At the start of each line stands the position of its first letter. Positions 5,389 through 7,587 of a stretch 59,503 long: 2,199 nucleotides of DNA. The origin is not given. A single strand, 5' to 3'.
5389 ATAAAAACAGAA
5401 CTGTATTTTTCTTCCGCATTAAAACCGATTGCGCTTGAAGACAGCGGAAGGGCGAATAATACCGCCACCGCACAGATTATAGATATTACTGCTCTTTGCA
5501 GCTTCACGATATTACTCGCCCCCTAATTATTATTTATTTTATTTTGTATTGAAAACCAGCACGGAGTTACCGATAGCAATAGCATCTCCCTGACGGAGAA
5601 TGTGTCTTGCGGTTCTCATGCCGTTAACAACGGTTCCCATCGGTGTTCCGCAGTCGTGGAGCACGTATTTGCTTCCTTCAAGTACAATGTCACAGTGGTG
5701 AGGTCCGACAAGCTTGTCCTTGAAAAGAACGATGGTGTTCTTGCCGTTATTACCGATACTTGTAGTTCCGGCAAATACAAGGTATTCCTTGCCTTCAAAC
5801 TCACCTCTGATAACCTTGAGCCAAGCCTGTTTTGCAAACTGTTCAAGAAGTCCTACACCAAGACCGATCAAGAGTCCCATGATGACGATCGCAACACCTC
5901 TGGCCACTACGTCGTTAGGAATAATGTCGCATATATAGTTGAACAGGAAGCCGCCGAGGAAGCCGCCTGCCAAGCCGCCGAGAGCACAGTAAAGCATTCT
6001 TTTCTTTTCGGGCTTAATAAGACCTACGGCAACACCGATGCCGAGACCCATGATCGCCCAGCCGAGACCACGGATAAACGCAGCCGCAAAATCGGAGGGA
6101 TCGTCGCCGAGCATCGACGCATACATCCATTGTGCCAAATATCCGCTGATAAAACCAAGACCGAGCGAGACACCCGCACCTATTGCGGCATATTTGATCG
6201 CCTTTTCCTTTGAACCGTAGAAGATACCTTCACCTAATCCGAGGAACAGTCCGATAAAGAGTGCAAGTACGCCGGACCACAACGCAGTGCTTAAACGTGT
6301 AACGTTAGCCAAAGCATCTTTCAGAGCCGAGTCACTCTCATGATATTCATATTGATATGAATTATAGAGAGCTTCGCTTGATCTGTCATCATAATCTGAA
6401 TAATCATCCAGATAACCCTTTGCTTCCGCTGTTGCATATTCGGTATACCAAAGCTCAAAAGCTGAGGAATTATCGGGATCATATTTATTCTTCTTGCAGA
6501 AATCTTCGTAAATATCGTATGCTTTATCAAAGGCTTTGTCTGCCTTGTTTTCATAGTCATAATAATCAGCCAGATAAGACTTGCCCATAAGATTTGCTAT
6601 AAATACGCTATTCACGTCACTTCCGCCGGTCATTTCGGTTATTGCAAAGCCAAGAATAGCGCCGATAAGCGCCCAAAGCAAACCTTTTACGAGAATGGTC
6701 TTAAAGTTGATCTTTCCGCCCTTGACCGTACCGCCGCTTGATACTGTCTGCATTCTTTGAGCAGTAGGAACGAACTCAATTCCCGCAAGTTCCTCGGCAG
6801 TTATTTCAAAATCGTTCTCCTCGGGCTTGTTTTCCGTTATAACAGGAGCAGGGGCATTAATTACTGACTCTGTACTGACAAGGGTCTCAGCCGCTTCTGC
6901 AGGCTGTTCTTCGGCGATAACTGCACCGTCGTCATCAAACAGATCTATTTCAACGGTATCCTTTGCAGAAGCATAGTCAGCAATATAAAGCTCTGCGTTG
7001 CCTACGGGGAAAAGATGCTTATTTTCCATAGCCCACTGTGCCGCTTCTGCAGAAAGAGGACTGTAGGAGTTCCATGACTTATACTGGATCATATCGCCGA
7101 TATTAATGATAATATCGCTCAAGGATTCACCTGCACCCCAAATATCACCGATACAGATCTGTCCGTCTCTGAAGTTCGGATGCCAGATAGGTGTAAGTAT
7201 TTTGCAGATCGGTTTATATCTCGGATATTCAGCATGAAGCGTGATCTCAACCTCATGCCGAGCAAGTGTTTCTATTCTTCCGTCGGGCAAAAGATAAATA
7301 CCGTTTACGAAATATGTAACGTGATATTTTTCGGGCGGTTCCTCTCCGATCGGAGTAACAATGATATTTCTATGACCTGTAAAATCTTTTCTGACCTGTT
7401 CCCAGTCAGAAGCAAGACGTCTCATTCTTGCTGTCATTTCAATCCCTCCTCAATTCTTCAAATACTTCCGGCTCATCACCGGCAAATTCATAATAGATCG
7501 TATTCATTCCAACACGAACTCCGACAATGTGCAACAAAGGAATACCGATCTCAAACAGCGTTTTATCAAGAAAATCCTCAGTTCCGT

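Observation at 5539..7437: E2 (UBC-like, HPN...Cys95) fused to a six-helix glycine-rich membrane domain and a C-terminal FHA domain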

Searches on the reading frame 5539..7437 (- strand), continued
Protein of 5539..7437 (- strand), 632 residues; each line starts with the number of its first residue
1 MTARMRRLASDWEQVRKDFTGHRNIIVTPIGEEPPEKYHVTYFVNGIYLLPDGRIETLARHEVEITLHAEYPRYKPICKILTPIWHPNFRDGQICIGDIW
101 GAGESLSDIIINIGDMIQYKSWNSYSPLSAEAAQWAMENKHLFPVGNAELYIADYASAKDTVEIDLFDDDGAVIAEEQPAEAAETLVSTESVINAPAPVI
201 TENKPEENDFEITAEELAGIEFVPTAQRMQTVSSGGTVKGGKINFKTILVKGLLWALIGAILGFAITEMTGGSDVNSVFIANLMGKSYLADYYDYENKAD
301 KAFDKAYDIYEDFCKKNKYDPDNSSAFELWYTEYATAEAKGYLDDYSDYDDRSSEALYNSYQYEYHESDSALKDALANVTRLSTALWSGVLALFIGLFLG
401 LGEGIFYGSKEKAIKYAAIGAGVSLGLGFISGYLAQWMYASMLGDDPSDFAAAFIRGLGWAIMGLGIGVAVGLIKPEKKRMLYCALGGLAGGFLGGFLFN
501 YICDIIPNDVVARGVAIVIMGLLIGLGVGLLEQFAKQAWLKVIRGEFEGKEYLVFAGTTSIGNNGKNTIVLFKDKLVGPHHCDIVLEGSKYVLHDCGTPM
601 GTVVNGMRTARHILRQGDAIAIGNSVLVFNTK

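Call 59: find_encoding_contigs(protein=P0155, flank=8000, max_places=3)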
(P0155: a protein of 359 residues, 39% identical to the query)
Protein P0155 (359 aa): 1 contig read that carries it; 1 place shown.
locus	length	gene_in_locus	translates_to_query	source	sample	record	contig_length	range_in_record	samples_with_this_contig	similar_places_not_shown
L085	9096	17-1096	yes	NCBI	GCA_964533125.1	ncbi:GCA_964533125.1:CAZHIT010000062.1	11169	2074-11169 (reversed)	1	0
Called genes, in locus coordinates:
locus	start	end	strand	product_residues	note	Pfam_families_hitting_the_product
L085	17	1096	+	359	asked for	PF16697:Yop-YscD_cpl, PF00498:FHA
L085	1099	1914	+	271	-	PF00089:Trypsin, PF13365:Trypsin_2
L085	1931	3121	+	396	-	PF01398:JAB, PF01476:LysM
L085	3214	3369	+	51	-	-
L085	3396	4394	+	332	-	PF07927:HicA_toxin (weak)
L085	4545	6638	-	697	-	PF07833:Cu_amine_oxidN1, PF01832:Glucosaminidase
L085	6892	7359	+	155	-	PF04073:tRNA_edit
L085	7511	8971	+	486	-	PF01935:DUF87 (faint), PF05872:HerA_C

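Call 60: find_encoding_contigs(protein=P0158, flank=8000, max_places=3)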
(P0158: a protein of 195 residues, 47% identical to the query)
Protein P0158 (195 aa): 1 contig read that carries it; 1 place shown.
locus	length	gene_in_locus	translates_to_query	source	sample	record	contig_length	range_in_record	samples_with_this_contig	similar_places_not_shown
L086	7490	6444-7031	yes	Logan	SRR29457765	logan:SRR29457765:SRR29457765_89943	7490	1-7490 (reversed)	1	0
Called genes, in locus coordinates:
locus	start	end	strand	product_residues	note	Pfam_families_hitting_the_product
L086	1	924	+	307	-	?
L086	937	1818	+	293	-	PF01398:JAB, PF14464:Prok-JAB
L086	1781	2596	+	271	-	PF13365:Trypsin_2 (weak)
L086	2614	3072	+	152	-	PF00179:UQ_con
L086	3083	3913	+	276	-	PF00089:Trypsin, PF13365:Trypsin_2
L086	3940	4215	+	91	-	PF08817:YukD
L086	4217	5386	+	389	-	PF00899:ThiF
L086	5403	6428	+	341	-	PF01398:JAB, PF14464:Prok-JAB (weak)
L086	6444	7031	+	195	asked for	PF00179:UQ_con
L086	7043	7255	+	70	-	-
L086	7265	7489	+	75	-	?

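Call 61: find_encoding_contigs(protein=P0165, flank=8000, max_places=3)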
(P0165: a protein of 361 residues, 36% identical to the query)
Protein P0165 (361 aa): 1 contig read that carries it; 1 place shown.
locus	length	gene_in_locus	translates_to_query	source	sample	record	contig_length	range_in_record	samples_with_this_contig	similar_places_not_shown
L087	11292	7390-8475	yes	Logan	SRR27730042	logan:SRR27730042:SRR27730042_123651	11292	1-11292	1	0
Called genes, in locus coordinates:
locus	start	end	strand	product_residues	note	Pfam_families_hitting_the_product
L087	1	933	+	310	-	?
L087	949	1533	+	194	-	PF14446:Prok-RING_1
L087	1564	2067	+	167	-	PF00179:UQ_con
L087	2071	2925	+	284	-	PF00089:Trypsin, PF13365:Trypsin_2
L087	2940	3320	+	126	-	PF14446:Prok-RING_1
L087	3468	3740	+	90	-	PF08817:YukD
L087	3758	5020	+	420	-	PF00899:ThiF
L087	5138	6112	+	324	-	PF01398:JAB, PF14464:Prok-JAB (weak), PF01476:LysM (faint)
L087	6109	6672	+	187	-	PF00179:UQ_con (weak)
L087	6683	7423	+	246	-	PF16697:Yop-YscD_cpl (weak), PF00498:FHA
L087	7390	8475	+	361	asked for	PF16697:Yop-YscD_cpl, PF00498:FHA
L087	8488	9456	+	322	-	PF14446:Prok-RING_1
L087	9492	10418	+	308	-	PF14446:Prok-RING_1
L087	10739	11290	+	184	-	?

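Call 72: search_dna_similar(query=window:5539-7437:-, collection=phages, mode=protein, max_rows=10)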
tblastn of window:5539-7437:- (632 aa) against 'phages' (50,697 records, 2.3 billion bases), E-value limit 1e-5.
No match.

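Call 73: search_dna_similar(query=window:5539-7437:-, collection=plasmids, mode=protein, max_rows=10)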
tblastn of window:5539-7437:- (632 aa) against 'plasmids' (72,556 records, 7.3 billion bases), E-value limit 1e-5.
Records with a match: 3; places in all: 3; records where one place covers at least 80% of the query: 0.
Best place of each record, by identity: <60% 3.
By first word of the organism name: Streptomyces 2; Nonomuraea 1.
By predicted mobility (MOB-suite, as given by PLSDB): non-mobilizable 3.
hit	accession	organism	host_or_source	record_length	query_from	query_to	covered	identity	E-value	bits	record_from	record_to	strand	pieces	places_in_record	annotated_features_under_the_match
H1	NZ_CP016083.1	Streptomyces sp. SAT1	Adenophora trachelioides Maxim.,single ...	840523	545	632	14%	36.3%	3e-6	58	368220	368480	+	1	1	FHA domain-containing protein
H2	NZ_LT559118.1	Nonomuraea gerenzanensis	-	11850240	545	629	13%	35.3%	3e-6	58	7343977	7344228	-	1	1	none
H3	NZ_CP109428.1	Streptomyces sp. NBC_01497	-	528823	545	632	14%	33.0%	9e-6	57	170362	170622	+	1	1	FHA domain-containing protein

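Call 74: find_related_loci(query=A1, collection=viral_contigs, flank=10000)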
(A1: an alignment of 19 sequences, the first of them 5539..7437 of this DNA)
Query A1 (632 aa) in viral_contigs; peptide patterns used: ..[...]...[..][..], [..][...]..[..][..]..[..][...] (x = any residue, [..] = any of these).
158 stretches matched a pattern; 1 encode a relative of the query (tblastn E <= 1e-3); 1 distinct loci.
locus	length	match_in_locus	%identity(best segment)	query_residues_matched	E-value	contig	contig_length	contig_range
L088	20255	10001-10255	32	70-151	8e-8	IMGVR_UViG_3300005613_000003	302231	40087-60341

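Call 79: find_encoding_contigs(protein=P0152, flank=8000, max_places=2)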
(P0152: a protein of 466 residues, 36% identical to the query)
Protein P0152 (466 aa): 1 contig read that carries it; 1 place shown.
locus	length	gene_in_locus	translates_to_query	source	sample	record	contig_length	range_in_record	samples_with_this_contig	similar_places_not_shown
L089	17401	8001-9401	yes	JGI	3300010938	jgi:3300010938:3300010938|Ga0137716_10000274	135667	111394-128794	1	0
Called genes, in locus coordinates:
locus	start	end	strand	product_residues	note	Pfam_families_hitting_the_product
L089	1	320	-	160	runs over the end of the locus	PF00364:Biotin_lipoyl, PF01597:GCV_H (weak)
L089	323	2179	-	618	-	PF11977:RNase_Zc3h12a (weak)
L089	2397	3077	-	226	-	-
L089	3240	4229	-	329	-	PF01476:LysM, PF23473:LysM3_LYK4_5 (faint), PF08239:SH3_3, PF00877:NLPC_P60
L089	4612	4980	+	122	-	PF01648:ACPS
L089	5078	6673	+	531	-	PF03853:YjeF_N, PF01256:Carb_kinase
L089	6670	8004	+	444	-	PF16697:Yop-YscD_cpl, PF00498:FHA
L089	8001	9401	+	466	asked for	PF16697:Yop-YscD_cpl, PF00498:FHA, PF16697:Yop-YscD_cpl, PF00498:FHA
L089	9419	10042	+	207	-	PF00702:Hydrolase, PF12710:HAD, PF13419:HAD_2, PF13242:Hydrolase_like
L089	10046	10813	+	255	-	PF01209:Ubie_methyltran, PF13489:Methyltransf_23, PF13847:Methyltransf_31, PF08241:Methyltransf_11, PF08242:Methyltransf_12, PF13649:Methyltransf_25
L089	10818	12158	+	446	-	PF00092:VWA, PF13519:VWA_2, PF13768:VWA_3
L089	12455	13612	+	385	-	PF00226:DnaJ, PF16697:Yop-YscD_cpl, PF00498:FHA, PF16697:Yop-YscD_cpl, PF00498:FHA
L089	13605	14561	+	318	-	PF00481:PP2C, PF13672:PP2C_2, PF07228:SpoIIE (faint)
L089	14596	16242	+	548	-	PF00069:Pkinase, PF07714:PK_Tyr_Ser-Thr, PF13414:TPR_11, PF13432:TPR_16, PF14559:TPR_19 (weak), PF13424:TPR_12 (weak), PF00515:TPR_1 (weak), PF07719:TPR_2 (weak), +9 more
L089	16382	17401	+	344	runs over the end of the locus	PF02388:FemAB, PF13480:Acetyltransf_6, PF02388:FemAB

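Call 80: find_encoding_contigs(protein=P0159, flank=8000, max_places=2)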
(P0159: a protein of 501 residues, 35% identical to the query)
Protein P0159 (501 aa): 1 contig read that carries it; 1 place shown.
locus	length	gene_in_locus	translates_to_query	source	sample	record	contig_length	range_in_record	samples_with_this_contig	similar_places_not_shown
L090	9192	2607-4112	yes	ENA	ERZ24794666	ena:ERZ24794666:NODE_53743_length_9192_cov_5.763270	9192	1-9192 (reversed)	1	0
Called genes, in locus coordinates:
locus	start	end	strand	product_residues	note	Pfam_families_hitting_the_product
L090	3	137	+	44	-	?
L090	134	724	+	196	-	PF01398:JAB, PF14464:Prok-JAB (weak)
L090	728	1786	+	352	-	-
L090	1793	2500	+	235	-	PF00092:VWA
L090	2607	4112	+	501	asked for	PF02985:HEAT (faint), PF13646:HEAT_2, PF16697:Yop-YscD_cpl, PF00498:FHA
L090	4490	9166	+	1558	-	-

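Call 88: find_encoding_contigs(protein=P0131, flank=8000, max_places=2)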
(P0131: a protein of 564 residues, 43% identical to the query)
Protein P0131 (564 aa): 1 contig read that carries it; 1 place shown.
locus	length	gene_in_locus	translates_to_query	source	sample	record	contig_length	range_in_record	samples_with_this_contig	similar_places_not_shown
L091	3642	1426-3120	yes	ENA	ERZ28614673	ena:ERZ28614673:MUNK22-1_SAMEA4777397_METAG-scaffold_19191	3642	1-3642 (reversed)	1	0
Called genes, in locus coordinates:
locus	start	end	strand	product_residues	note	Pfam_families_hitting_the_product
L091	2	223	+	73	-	?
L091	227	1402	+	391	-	PF00899:ThiF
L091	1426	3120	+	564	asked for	PF00179:UQ_con, PF16697:Yop-YscD_cpl, PF00498:FHA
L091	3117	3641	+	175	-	?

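Call 89: find_encoding_contigs(protein=P0125, flank=8000, max_places=2)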
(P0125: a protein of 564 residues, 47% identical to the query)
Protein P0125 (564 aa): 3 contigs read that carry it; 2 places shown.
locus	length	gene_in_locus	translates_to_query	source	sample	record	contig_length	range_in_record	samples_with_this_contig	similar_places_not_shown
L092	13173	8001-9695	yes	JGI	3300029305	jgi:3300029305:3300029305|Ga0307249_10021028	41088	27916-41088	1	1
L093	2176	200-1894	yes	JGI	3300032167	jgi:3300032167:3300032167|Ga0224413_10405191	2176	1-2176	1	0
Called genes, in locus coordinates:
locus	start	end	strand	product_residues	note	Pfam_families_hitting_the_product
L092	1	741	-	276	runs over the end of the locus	PF03372:Exo_endo_phos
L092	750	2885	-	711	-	PF00358:PTS_EIIA_1, PF02378:PTS_EIIC, PF00367:PTS_EIIB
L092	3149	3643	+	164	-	PF01243:PNPOx_N (weak), PF12900:Pyridox_ox_2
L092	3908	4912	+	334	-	PF13240:Zn_Ribbon_1 (weak)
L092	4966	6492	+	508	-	PF14446:Prok-RING_1, PF03793:PASTA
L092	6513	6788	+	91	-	PF08817:YukD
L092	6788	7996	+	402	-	PF00899:ThiF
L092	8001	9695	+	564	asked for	PF00179:UQ_con, PF00498:FHA, PF16697:Yop-YscD_cpl (weak)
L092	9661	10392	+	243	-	PF01398:JAB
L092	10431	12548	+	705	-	PF00130:C1_1 (faint), PF14446:Prok-RING_1, PF08239:SH3_3 (faint)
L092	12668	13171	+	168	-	?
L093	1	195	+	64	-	?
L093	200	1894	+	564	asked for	PF00179:UQ_con, PF00498:FHA, PF16697:Yop-YscD_cpl (weak)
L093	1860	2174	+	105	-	?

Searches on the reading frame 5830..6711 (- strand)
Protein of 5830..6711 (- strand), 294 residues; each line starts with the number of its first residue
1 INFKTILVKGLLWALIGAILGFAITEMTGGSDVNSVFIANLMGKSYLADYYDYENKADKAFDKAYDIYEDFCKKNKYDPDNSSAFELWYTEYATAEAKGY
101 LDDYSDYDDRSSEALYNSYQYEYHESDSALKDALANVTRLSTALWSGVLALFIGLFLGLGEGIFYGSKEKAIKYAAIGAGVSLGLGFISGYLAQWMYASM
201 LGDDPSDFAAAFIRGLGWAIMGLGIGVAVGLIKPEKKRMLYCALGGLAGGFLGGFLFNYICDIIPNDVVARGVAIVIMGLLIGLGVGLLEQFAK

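Call 75: predict_structure(alignment_id=A3)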
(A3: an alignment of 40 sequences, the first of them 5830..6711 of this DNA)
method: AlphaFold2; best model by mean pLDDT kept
length: 294 residues; sequences in the alignment: 40
mean_pLDDT: 95.6   pTM: 0.89
mean pLDDT of the five models: 95.6, 95.0, 94.8, 94.7, 94.6
residues with pLDDT >= 90: 274; 70-90: 19; 50-70: 1; < 50: 0
segments of 3 or more residues with pLDDT < 50: none
pLDDT, mean of each block of 10 residues (from residue 1): 86 97 91 87 98 96 97 97 97 98 98 98 98 96 96 97 95 98 97 94 93 96 97 95 98 97 94 97 96 91
secondary structure, 60 per line:
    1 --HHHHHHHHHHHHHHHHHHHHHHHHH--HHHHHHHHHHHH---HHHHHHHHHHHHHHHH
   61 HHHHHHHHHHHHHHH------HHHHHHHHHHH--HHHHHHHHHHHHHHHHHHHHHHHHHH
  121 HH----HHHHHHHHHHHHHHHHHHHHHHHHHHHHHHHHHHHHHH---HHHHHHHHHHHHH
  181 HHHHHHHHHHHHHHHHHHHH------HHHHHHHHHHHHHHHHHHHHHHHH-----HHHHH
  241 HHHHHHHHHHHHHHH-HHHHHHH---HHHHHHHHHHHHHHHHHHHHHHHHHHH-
elements in order: H3-27 H30-41 H45-75 H82-92 H95-122 H127-164 H168-200 H207-230 H236-255 H257-263 H267-293

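Call 78: fold_search(model_id=the predicted structure, library=pdb)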
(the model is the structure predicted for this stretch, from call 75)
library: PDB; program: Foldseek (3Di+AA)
matches with E <= 10: 178; with E <= 0.001: 0
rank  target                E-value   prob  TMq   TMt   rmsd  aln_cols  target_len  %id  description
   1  8qkd                  3.6e-01  0.35  0.21  0.22  19.7       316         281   13  X-ray crystal structure of a de novo designed single-chain parallel coiled-coil alpha-helical barrel with 5 inner helice (released 2024-07-03)
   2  9d7v                  5.6e-01  0.06  0.12  0.06  21.9       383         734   13  The spd-bound structure (released 2025-06-25)
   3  7p5j_A                6.6e-01  0.13  0.17  0.13  28.0       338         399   13  Cryo-EM structure of human TTYH1 in GDN (released 2021-08-11)
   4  7b4l_A                9.3e-01  0.11  0.18  0.14  22.3       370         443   13  CryoEM structure of the human sodium proton exchanger NHA2 (released 2022-01-12)
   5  8dl7_A                9.3e-01  0.10  0.17  0.12  19.8       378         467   13  Cryo-EM structure of human ferroportin/slc40 bound to minihepcidin PR73 in nanodisc (released 2022-12-07)
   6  8jsw                  1.1e+00  0.08  0.16  0.14  22.3       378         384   13  Human VMAT2 complex with serotonin (released 2023-11-29)
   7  6wlw_1                1.2e+00  0.18  0.16  0.25  15.9       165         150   22  The Vo region of human V-ATPase in state 1 (focused refinement) (released 2020-11-11)
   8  8rl7_A                1.2e+00  0.11  0.19  0.15  22.0       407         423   12  SPNS2 in complex with homo Di-Gluebody GbD12 (released 2025-01-15)
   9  8rl8                  1.3e+00  0.10  0.19  0.14  22.1       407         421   12  SPNS2 in complex with homo Di-Gluebody GbD12 - SPNS2 local refinement (released 2025-01-15)
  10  8jhq                  1.3e+00  0.10  0.19  0.14  21.3       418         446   12  Cryo-EM structure of human S1P transporter SPNS2 bound with S1P (released 2024-01-10)
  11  6kkj                  1.4e+00  0.12  0.21  0.18  19.5       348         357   14  Crystal structure of Drug:Proton Antiporter-1 (DHA1) Family SotB, in the inward open conformation (released 2020-07-29)
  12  7p5c_A                1.4e+00  0.06  0.13  0.10  33.7       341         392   13  Cryo-EM structure of human TTYH3 in Ca2+ and GDN (released 2021-08-11)
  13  8aq2                  1.4e+00  0.23  0.20  0.13  12.5       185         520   18  In meso structure of the membrane integral lipoprotein N-acyltransferase Lnt from P. aeruginosa covalently linked with T (released 2023-07-12)
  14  8zor_A                1.4e+00  0.09  0.18  0.17  20.9       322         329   15  Cryo-EM structure of bicarbonate transporter SbtA in complex with PII-like signaling protein SbtB (T-loop truncation)  (released 2025-12-03)
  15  2ojq                  1.4e+00  0.08  0.16  0.14  22.8       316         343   12  Crystal structure of Alix V domain (released 2007-02-20)
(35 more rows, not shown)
